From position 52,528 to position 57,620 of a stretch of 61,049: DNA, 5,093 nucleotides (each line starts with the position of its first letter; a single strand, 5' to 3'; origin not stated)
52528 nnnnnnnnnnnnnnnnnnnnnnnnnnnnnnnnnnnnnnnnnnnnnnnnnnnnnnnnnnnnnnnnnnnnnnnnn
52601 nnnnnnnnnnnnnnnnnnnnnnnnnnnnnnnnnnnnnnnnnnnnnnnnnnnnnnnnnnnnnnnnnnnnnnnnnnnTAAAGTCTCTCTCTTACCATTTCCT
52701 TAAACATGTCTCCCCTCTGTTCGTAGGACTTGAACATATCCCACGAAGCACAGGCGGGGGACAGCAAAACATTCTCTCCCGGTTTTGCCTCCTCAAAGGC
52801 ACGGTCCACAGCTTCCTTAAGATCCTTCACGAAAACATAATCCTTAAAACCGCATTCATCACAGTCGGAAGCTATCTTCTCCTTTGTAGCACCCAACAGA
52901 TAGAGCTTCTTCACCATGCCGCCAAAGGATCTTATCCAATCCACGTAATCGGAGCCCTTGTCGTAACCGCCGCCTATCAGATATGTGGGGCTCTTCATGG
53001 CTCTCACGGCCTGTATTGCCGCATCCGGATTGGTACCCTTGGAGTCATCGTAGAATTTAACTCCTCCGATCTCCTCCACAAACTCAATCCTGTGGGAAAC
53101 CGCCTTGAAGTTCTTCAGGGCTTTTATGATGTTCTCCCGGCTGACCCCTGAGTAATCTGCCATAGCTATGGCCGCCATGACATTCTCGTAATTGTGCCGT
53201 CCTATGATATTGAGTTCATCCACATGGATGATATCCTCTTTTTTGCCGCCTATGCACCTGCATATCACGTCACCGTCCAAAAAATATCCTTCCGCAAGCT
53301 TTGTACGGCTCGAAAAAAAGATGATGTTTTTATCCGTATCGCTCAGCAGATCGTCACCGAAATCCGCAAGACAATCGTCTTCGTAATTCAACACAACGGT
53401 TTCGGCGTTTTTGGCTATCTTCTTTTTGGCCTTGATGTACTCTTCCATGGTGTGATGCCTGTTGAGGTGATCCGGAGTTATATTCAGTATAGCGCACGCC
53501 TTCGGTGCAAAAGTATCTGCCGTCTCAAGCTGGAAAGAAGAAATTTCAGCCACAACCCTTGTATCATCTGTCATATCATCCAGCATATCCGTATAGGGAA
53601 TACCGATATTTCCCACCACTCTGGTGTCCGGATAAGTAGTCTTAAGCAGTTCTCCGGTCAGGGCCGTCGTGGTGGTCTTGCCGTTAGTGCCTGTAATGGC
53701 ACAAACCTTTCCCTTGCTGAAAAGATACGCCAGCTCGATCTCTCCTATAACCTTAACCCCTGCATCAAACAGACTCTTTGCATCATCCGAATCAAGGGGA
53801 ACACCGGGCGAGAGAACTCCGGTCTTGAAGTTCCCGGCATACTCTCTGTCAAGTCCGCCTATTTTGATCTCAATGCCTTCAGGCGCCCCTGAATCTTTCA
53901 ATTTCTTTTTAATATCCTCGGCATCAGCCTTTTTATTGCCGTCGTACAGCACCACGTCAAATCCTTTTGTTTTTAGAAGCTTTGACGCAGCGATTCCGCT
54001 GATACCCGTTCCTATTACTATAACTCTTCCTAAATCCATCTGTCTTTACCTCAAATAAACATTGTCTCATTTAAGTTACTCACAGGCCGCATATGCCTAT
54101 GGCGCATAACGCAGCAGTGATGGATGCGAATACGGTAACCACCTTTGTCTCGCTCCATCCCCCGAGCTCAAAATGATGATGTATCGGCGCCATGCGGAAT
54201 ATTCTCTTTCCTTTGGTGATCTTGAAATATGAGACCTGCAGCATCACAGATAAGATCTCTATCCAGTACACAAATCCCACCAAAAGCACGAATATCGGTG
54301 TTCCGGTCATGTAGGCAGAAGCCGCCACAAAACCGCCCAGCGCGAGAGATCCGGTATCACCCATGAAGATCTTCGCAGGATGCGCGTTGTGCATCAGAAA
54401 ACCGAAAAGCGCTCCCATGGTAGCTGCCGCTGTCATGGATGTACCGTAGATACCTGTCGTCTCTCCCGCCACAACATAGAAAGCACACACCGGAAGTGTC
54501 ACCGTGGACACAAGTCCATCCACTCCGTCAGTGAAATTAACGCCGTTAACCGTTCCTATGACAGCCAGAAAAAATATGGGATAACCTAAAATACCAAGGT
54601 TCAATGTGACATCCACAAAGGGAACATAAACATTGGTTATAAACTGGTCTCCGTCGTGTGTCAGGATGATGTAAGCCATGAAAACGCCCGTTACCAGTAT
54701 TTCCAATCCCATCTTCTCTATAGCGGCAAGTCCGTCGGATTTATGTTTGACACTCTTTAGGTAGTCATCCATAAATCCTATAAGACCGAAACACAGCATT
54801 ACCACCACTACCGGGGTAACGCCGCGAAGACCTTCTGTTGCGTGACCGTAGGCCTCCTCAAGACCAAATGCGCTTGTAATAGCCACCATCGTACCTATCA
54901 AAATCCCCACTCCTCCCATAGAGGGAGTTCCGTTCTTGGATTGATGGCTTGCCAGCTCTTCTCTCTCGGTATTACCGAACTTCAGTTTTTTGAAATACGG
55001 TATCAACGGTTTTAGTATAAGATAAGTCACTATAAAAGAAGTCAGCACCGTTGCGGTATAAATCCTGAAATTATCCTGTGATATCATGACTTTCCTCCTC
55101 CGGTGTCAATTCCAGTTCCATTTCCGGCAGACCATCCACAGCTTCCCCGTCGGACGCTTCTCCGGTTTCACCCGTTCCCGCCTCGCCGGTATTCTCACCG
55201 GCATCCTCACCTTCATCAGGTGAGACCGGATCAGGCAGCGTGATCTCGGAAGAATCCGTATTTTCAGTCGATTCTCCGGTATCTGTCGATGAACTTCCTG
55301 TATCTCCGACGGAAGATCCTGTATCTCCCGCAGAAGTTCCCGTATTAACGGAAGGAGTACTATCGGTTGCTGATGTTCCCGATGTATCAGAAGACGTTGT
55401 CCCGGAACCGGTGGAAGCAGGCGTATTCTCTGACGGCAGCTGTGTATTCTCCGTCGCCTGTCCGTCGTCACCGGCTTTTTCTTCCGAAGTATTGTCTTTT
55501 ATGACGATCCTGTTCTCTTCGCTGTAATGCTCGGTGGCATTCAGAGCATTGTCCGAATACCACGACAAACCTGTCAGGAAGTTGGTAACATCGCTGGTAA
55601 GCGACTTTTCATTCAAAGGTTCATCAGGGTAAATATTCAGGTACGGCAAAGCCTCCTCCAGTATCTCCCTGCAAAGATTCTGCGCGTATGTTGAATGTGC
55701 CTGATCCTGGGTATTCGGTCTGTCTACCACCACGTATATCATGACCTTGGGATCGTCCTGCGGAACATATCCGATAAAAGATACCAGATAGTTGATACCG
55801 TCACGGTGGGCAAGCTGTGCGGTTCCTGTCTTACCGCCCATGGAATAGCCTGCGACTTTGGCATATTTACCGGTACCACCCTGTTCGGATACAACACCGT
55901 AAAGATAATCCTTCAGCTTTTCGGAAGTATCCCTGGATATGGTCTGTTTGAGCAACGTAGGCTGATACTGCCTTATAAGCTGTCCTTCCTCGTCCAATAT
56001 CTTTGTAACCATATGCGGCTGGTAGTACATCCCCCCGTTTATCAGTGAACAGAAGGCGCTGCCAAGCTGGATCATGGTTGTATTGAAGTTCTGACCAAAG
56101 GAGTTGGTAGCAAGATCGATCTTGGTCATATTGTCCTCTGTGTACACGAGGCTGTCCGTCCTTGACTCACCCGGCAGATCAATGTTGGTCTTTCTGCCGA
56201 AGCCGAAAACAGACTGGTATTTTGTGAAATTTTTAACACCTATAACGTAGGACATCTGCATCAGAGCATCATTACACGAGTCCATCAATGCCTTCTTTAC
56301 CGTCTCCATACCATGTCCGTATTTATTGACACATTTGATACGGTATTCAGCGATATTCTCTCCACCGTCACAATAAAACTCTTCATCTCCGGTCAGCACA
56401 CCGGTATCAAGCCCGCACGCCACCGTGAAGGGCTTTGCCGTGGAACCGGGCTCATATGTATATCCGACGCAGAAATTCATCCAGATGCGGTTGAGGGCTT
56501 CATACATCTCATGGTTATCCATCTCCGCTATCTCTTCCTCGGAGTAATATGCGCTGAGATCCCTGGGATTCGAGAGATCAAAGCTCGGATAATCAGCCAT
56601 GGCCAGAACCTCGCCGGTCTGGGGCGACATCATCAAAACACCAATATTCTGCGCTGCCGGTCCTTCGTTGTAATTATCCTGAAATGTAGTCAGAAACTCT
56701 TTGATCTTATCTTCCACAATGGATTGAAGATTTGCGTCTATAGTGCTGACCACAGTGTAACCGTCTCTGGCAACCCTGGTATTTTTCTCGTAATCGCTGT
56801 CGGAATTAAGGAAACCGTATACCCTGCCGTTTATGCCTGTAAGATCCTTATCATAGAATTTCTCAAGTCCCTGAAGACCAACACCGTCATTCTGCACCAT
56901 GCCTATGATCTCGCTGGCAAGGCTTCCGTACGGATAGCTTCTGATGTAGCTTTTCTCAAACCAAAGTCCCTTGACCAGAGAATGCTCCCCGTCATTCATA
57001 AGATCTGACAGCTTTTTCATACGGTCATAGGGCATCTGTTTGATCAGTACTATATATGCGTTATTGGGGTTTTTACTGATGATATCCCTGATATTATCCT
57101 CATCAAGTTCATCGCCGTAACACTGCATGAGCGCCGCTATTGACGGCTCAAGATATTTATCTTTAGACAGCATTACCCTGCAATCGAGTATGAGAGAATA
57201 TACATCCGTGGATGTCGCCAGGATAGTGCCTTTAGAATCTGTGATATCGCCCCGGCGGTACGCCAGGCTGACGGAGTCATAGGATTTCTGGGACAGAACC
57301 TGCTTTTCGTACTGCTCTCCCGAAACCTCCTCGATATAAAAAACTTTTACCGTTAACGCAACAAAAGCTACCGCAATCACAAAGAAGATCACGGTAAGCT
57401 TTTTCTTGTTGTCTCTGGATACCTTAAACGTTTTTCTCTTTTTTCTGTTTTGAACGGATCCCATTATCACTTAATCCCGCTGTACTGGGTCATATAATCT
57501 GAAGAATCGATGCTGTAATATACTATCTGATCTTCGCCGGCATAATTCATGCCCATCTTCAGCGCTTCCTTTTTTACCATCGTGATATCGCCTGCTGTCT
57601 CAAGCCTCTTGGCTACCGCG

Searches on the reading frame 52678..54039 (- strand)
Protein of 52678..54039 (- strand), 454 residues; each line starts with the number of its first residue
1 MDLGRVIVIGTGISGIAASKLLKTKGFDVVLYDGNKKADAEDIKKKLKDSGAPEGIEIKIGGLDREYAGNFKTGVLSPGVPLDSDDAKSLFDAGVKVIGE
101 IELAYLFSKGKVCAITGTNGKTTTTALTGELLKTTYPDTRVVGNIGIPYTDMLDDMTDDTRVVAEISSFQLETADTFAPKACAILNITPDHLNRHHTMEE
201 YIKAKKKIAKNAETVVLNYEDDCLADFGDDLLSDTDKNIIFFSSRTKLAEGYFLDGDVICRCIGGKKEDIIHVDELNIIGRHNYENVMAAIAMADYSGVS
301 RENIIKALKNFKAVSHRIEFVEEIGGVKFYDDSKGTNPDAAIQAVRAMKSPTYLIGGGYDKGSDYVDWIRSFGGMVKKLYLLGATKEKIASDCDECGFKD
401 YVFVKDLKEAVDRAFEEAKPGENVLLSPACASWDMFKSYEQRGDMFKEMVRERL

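Call 68: search_protein_families(library=pfam, proteins=[window:52678-54039:-], max_evalue=0.00001)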
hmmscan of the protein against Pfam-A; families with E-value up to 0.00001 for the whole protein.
window:52678-54039:- (454 aa): 3 families
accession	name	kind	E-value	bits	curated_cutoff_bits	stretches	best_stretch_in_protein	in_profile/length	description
PF08245.18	Mur_ligase_M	-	1.4e-29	103.9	24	1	115-294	1-200/200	Mur ligase middle domain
PF02875.26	Mur_ligase_C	-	1.4e-15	58.7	28.4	1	316-430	1-127/127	Mur ligase, glutamate ligase domain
PF21799.2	MurD-like_N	-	2.7e-08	34.4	27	1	5-99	2-88/88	Mur ligase MurD-like, N-terminal domain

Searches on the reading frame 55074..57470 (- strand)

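Call 68: search_protein_families(library=pfam, proteins=[window:55074-57470:-], max_evalue=0.00001)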
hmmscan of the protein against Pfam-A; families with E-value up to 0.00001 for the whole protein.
window:55074-57470:- (799 aa): 2 families
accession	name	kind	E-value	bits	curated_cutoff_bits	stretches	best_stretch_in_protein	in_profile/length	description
PF00905.27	Transpeptidase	-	1.7e-61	208.5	22.1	1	277-605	2-299/299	Penicillin binding protein transpeptidase domain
PF03717.20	PBP_dimer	-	4e-19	70.2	24.4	1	72-218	5-166/180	Penicillin-binding Protein dimerisation domain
